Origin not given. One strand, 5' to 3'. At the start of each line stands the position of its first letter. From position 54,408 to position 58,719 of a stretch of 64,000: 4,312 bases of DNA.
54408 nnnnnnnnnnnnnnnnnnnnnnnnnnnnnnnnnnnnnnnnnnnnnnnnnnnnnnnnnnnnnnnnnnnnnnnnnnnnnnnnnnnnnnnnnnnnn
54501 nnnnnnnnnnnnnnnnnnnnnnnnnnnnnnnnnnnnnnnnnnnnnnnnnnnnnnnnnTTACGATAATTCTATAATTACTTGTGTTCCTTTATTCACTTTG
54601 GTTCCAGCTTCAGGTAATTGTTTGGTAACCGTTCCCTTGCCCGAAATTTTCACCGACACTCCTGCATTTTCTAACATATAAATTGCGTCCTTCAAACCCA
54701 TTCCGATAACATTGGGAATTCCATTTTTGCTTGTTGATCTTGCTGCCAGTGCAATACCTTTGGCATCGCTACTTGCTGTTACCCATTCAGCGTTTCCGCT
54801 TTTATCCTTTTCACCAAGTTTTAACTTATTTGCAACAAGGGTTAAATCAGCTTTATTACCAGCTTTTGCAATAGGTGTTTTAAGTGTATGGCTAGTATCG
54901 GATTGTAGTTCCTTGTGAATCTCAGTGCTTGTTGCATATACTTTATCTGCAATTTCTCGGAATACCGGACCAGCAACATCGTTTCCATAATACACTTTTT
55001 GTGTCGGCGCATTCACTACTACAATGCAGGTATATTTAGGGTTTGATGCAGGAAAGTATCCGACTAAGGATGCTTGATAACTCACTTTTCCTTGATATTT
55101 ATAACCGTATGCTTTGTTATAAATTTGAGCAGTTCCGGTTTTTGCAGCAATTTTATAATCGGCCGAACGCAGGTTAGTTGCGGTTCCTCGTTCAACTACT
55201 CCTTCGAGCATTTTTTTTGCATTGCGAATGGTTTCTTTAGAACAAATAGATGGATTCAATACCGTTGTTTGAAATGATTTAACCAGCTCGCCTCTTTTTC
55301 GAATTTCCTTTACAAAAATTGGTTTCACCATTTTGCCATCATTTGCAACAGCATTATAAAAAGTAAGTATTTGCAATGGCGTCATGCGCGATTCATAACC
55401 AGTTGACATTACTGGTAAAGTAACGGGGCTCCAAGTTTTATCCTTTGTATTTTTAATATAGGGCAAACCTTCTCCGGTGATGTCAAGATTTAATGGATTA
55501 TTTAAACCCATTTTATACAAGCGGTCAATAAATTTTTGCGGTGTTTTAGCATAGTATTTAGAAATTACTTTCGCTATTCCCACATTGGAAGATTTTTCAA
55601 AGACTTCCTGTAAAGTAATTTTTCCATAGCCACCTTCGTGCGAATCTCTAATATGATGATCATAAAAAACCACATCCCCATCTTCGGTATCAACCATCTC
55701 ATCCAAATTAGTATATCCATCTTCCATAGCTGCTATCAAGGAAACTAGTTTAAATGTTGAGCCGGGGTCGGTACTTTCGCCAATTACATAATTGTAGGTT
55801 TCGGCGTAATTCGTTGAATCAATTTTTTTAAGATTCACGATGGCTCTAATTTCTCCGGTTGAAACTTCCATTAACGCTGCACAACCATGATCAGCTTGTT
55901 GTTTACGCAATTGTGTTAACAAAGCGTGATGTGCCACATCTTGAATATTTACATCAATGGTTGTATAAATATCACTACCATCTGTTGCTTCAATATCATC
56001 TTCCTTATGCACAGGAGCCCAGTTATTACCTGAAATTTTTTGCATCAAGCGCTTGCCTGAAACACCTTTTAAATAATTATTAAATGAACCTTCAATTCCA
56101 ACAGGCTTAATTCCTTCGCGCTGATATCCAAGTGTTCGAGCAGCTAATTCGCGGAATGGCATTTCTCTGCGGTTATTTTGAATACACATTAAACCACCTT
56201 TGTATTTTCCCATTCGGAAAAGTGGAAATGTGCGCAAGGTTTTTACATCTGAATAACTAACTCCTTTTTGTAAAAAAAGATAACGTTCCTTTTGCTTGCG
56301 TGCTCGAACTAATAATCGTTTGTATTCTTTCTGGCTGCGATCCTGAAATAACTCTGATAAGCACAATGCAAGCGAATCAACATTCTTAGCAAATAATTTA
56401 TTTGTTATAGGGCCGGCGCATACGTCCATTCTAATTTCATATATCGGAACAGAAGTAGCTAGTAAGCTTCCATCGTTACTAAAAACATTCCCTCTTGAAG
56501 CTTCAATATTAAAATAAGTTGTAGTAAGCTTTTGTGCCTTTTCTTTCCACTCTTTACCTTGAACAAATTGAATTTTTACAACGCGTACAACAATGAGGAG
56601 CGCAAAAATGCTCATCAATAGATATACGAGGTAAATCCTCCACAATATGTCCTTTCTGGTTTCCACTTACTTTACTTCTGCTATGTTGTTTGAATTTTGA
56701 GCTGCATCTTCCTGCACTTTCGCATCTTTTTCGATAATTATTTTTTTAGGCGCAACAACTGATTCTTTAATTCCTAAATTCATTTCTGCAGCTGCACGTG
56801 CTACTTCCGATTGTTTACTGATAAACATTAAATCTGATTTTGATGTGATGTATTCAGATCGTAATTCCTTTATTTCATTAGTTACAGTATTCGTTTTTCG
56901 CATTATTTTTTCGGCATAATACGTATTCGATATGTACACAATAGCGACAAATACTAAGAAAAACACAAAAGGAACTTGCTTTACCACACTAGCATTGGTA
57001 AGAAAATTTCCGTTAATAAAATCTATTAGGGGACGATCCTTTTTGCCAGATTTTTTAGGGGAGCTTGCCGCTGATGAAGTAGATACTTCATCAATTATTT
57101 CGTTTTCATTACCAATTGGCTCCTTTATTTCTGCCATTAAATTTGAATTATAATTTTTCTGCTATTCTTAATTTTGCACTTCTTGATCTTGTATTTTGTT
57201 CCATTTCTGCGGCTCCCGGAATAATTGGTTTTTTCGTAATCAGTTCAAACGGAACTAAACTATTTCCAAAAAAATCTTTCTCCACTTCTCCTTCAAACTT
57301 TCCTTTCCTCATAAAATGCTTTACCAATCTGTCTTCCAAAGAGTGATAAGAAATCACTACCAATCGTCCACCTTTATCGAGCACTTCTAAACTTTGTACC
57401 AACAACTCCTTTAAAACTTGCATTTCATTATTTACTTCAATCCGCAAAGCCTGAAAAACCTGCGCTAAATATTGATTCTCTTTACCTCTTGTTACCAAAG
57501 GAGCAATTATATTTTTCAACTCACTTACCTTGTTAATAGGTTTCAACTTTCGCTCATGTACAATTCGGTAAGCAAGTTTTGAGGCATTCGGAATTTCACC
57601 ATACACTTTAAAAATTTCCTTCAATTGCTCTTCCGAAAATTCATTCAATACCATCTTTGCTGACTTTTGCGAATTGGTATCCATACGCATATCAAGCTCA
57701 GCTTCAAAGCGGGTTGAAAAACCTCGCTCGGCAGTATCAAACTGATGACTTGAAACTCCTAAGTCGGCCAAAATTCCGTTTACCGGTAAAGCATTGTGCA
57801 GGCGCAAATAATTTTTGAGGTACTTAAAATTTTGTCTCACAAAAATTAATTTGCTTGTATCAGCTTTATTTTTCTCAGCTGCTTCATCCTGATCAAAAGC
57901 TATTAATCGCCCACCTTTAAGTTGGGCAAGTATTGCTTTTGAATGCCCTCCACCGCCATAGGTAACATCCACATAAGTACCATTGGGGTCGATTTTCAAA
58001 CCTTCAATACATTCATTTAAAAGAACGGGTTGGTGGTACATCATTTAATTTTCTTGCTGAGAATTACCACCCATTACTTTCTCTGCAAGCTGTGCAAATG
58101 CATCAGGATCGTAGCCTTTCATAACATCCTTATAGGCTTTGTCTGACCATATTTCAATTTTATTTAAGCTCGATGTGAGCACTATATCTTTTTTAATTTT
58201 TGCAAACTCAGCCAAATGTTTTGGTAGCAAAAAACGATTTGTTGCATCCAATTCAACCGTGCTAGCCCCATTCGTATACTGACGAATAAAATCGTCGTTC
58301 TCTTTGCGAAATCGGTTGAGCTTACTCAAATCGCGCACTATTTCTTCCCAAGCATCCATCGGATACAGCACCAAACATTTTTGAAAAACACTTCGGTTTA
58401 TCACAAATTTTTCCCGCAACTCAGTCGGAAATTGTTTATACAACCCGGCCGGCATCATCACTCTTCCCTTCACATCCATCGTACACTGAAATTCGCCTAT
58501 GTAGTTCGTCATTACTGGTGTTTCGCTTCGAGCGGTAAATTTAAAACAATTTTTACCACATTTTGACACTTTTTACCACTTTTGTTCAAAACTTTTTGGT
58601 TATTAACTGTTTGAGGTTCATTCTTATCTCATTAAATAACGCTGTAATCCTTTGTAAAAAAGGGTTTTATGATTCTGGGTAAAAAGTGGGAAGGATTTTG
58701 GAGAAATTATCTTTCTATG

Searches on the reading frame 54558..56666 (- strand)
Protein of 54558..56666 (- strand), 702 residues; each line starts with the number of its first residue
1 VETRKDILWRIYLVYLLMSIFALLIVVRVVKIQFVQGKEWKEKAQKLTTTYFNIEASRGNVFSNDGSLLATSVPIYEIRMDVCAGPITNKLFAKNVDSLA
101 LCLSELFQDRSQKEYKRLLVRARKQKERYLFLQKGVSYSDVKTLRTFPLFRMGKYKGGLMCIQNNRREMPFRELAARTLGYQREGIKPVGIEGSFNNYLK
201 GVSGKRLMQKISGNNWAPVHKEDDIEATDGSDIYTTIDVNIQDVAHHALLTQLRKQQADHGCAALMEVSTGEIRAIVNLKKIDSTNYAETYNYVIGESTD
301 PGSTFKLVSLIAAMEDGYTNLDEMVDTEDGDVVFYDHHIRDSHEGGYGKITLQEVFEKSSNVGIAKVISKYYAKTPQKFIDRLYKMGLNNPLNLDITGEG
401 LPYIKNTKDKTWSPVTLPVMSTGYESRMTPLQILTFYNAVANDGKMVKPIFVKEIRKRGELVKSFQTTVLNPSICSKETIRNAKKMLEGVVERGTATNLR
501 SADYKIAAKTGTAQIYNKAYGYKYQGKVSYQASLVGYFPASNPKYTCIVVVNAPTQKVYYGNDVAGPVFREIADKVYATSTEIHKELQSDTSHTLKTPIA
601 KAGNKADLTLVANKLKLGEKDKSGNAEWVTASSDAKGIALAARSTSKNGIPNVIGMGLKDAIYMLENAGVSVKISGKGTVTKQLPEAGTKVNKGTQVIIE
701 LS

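Call 77: search_protein_families(library=pfam, proteins=[window:54558-56666:-], max_evalue=0.0001)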
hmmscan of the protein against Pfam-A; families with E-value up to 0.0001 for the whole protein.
window:54558-56666:- (702 aa): 3 families
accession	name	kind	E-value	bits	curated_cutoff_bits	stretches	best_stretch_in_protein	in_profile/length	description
PF00905.27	Transpeptidase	-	9e-58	196.3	22.1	1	261-573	1-298/299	Penicillin binding protein transpeptidase domain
PF03793.24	PASTA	-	4.2e-15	55.9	23.2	1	650-702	3-63/64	PASTA domain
PF03717.20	PBP_dimer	-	1.5e-09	39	24.4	1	54-181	2-122/180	Penicillin-binding Protein dimerisation domain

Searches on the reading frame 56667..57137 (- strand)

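Call 61: search_protein_families(library=pfam, proteins=[window:56667-57137:-], max_evalue=0.00001)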
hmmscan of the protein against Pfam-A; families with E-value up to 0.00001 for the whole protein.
window:56667-57137:- (156 aa): 1 family
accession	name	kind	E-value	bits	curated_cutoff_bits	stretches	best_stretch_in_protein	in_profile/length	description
PF19579.4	FtsL_2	-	6.8e-31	106.6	24.6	1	39-138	2-99/100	Bacteriodetes cell division protein (FtsL-like)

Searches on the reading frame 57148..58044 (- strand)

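Call 77: search_protein_families(library=pfam, proteins=[window:57148-58044:-], max_evalue=0.0001)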
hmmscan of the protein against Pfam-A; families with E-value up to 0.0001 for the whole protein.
window:57148-58044:- (298 aa): 2 families
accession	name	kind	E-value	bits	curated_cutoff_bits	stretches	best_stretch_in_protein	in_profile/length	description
PF01795.25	Methyltransf_5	-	6.1e-96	322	27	1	2-297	2-308/309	MraW methylase family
PF01728.25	FtsJ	-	6.1e-08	33.2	24.1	1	9-146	9-150/181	FtsJ-like methyltransferase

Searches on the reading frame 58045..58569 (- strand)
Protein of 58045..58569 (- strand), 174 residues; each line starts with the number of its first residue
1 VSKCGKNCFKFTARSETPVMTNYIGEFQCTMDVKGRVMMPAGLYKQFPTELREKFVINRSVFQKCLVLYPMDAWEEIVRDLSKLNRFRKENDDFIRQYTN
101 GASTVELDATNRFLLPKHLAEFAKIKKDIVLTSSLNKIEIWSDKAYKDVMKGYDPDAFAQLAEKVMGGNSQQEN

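Call 77: search_protein_families(library=pfam, proteins=[window:58045-58569:-], max_evalue=0.0001)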
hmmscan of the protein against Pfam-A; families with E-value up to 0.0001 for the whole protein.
window:58045-58569:- (174 aa): 1 family
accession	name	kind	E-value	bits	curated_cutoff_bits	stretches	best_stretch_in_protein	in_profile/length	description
PF02381.23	MraZ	-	8.4e-25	87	23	2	25-94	4-69/72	MraZ protein, putative antitoxin-like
